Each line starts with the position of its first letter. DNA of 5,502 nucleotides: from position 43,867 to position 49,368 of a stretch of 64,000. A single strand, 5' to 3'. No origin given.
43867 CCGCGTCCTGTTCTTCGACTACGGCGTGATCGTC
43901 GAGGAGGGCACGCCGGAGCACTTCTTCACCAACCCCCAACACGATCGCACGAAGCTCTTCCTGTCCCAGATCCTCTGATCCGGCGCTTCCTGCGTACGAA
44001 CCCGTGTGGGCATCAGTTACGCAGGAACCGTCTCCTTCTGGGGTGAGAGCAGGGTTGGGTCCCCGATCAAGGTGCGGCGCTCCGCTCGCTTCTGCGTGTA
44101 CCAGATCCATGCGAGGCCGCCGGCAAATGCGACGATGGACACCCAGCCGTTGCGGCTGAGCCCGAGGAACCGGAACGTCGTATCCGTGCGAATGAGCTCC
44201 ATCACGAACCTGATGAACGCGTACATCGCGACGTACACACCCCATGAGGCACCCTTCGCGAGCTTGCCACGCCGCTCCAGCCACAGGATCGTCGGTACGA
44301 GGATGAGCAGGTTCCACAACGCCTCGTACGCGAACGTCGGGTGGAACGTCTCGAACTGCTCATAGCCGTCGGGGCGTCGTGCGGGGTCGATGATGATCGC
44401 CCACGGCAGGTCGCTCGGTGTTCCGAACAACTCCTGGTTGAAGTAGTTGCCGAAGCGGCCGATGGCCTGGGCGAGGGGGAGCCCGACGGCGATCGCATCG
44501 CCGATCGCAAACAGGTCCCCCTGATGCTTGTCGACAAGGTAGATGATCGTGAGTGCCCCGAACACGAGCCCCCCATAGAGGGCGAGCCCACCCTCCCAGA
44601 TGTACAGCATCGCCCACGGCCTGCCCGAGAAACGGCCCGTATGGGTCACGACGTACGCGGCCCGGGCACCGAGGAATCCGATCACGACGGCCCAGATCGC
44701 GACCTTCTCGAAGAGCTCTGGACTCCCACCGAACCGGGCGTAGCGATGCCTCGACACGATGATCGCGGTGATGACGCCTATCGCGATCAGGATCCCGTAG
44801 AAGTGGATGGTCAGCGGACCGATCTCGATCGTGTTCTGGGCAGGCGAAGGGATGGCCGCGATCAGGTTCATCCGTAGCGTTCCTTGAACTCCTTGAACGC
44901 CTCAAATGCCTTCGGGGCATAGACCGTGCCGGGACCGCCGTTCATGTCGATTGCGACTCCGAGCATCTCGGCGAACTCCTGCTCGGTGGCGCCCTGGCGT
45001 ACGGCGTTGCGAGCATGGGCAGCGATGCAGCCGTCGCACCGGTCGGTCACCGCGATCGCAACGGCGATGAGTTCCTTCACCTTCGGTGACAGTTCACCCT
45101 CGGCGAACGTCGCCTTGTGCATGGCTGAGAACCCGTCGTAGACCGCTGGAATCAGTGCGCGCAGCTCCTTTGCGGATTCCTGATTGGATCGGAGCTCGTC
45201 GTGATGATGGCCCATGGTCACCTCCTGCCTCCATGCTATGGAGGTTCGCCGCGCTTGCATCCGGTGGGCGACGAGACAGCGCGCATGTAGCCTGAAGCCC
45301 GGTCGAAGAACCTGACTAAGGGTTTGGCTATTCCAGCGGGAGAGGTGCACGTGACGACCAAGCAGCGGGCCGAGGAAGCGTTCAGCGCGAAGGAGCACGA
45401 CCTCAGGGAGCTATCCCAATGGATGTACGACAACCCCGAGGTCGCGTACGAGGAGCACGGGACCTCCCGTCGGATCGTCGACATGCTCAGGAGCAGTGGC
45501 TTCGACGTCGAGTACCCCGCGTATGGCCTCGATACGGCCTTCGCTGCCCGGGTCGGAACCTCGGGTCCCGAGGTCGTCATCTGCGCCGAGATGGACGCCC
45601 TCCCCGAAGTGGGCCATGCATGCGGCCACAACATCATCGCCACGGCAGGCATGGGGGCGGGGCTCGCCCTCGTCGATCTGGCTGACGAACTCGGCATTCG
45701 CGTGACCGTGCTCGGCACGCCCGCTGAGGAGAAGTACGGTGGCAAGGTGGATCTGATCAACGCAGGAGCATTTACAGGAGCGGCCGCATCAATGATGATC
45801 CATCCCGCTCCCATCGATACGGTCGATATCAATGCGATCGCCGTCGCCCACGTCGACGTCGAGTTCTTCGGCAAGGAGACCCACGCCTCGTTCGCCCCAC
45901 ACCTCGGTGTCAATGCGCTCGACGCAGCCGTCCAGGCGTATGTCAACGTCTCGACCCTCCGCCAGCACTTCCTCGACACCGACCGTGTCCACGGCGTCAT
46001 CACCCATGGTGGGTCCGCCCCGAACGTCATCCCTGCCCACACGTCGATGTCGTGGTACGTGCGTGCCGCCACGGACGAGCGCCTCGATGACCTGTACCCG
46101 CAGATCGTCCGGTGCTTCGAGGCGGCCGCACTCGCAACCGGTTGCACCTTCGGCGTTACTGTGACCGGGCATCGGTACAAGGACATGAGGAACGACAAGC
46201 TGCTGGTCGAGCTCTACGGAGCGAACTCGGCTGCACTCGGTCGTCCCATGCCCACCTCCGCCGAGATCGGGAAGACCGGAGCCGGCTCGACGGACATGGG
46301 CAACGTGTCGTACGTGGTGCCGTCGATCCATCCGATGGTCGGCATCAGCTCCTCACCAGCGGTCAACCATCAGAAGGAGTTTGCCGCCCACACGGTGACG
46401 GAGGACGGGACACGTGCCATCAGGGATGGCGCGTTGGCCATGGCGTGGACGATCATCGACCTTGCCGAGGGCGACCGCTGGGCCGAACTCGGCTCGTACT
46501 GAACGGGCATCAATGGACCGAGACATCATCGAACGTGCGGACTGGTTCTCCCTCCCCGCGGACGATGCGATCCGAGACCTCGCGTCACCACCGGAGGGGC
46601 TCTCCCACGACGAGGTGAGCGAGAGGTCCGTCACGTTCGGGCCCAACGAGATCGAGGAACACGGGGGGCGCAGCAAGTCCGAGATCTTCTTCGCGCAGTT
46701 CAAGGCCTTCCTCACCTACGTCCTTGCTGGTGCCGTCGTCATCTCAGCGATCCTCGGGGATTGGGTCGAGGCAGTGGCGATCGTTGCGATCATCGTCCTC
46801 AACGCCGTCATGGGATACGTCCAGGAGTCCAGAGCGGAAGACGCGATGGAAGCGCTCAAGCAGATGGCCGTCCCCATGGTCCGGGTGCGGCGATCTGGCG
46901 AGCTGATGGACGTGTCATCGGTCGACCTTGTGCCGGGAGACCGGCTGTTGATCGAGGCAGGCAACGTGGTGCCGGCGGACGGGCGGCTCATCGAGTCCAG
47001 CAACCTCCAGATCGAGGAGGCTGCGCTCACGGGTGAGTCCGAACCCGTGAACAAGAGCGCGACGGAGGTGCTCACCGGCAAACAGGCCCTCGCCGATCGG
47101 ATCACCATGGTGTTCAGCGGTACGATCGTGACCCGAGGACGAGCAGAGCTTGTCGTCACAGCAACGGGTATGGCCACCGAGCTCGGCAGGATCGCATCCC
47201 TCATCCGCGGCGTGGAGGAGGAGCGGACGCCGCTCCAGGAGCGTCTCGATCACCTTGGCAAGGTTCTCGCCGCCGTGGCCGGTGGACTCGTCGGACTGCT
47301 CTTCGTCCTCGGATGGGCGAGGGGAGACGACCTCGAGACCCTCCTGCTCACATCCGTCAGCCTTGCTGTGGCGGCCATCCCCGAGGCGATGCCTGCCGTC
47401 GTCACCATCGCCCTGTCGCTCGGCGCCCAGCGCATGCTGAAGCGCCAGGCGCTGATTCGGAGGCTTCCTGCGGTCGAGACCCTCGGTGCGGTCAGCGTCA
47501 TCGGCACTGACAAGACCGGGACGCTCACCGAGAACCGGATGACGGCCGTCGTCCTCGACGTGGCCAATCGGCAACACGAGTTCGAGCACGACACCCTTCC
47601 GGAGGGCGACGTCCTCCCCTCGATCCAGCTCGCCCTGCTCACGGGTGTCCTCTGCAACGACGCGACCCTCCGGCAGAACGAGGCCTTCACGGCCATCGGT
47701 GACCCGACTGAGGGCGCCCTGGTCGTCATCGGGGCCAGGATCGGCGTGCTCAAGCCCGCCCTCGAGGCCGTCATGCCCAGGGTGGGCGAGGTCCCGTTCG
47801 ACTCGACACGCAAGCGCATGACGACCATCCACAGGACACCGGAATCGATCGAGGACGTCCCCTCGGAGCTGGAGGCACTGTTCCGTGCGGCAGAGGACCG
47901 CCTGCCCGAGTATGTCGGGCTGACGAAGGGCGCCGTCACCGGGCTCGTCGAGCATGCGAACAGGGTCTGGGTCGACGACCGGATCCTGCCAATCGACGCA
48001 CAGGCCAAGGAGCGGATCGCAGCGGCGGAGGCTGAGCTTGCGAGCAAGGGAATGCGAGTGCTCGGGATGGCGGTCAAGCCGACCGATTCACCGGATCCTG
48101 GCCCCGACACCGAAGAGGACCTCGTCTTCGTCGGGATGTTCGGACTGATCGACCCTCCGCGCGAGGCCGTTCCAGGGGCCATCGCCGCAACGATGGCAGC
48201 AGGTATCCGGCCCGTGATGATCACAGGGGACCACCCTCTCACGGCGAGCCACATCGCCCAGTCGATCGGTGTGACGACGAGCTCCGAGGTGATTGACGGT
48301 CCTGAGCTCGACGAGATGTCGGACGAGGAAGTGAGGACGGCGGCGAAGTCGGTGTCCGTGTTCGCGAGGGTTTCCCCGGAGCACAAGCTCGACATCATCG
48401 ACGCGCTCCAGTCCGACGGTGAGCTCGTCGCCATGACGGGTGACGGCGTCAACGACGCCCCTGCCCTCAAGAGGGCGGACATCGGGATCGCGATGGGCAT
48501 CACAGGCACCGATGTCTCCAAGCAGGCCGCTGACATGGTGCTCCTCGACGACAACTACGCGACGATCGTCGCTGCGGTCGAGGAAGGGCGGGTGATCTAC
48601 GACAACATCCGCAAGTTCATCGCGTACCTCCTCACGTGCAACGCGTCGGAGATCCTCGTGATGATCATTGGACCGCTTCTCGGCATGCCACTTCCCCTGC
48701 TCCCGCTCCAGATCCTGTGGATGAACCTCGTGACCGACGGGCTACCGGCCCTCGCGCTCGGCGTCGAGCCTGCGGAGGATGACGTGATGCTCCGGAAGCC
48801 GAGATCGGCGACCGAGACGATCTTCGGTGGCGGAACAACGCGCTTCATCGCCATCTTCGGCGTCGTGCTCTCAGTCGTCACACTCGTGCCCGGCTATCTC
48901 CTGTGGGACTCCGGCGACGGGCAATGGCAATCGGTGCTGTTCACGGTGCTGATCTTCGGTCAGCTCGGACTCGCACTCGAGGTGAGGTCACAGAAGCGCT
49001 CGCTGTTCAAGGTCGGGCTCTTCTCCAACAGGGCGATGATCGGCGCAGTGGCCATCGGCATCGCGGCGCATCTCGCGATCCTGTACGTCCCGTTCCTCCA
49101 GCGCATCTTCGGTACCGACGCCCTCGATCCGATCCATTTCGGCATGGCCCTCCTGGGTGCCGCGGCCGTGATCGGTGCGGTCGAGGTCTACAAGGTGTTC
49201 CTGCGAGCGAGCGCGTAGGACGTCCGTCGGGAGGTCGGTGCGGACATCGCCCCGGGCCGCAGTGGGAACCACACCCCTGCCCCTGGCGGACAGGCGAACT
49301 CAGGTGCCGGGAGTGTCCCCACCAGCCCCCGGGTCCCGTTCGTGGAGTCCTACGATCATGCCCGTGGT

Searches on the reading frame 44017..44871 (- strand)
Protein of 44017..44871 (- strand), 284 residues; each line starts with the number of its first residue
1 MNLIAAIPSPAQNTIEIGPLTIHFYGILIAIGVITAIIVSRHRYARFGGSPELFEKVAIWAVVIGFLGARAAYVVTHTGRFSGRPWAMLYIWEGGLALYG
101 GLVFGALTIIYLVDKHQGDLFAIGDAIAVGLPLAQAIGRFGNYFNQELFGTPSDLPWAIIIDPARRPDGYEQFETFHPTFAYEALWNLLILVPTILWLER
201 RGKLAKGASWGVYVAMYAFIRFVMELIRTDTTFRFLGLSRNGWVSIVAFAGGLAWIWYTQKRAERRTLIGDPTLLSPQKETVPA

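Call 15: search_protein_families(library=pfam, proteins=[window:44017-44871:-])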
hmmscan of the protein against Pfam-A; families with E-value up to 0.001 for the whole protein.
window:44017-44871:- (284 aa): 1 family
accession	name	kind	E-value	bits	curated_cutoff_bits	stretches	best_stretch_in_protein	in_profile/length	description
PF01790.23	LGT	-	5.1e-60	203.2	24.9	1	14-258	3-240/240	Prolipoprotein diacylglyceryl transferase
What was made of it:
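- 43980..44034 (.): Copy 4. Decayed copy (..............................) between an amino-acid ABC transporter ATPase gene (+) and lgt (-). Flanking genes from call 15.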

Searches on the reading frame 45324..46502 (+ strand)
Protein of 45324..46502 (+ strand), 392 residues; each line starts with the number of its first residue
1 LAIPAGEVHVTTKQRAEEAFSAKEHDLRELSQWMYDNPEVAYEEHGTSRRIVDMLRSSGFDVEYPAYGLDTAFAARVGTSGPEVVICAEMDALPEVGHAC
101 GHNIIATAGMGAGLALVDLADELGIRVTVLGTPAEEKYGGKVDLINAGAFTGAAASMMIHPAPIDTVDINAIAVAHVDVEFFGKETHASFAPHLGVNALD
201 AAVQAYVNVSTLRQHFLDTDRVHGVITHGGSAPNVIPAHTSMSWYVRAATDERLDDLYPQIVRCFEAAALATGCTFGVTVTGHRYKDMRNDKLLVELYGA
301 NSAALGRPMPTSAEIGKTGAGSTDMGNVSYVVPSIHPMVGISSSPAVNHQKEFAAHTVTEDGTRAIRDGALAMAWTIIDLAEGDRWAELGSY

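Call 15: search_protein_families(library=pfam, proteins=[window:45324-46502:+])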
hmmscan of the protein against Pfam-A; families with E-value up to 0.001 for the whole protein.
window:45324-46502:+ (392 aa): 2 families
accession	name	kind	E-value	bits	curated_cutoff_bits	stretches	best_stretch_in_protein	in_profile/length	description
PF07687.19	M20_dimer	-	1.2e-09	38.5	21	1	175-269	7-103/107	Peptidase dimerisation domain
PF01546.33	Peptidase_M20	-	5.7e-05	23.5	24.6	1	88-208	4-145/206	Peptidase family M20/M25/M40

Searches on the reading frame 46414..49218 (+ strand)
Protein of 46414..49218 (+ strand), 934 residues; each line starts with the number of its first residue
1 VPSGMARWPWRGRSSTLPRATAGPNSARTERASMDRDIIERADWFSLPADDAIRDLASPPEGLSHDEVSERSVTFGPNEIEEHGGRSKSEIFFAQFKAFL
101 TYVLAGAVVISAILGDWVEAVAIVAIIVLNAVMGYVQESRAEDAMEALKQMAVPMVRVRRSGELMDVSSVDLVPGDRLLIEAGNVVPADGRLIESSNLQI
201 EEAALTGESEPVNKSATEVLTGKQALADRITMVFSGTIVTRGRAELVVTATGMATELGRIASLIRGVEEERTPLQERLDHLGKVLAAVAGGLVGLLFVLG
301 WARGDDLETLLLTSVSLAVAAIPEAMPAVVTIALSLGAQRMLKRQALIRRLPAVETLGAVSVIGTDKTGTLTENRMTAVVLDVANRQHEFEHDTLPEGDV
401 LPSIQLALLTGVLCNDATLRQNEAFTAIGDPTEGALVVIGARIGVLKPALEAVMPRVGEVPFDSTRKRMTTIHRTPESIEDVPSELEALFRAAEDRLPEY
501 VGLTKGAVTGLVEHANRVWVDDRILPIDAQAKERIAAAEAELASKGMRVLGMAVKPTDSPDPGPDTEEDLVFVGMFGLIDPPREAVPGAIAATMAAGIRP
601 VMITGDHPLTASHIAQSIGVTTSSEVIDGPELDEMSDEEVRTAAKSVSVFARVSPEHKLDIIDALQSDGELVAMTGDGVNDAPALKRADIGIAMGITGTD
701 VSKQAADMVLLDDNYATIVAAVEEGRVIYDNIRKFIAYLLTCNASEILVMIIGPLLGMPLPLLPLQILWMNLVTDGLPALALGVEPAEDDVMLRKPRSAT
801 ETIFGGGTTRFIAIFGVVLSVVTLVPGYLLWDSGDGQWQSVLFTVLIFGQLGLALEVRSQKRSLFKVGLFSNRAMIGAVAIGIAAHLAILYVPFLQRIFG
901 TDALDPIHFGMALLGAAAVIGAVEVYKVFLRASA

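Call 15: search_protein_families(library=pfam, proteins=[window:46414-49218:+])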
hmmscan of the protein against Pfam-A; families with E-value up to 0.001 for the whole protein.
window:46414-49218:+ (934 aa): 6 families
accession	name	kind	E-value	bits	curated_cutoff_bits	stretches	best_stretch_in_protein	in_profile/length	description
PF00122.25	E1-E2_ATPase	-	3.8e-54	183.4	28.1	1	151-344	2-181/181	E1-E2 ATPase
PF00689.26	Cation_ATPase_C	-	3.6e-51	173.8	27.3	1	759-929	1-175/175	Cation transporting ATPase, C-terminus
PF13246.12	Cation_ATPase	-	6.5e-16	58.6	21.7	1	412-516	1-89/91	Cation transport ATPase (P-type)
PF00702.32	Hydrolase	-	1.8e-15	58.2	26.4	1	555-689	71-191/191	haloacid dehalogenase-like hydrolase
PF00690.31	Cation_ATPase_N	-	2.6e-14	53.1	20.4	1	44-111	1-69/69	Cation transporter/ATPase, N-terminus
PF08282.18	Hydrolase_3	-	0.0003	21.1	20.9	1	662-715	196-248/255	haloacid dehalogenase-like hydrolase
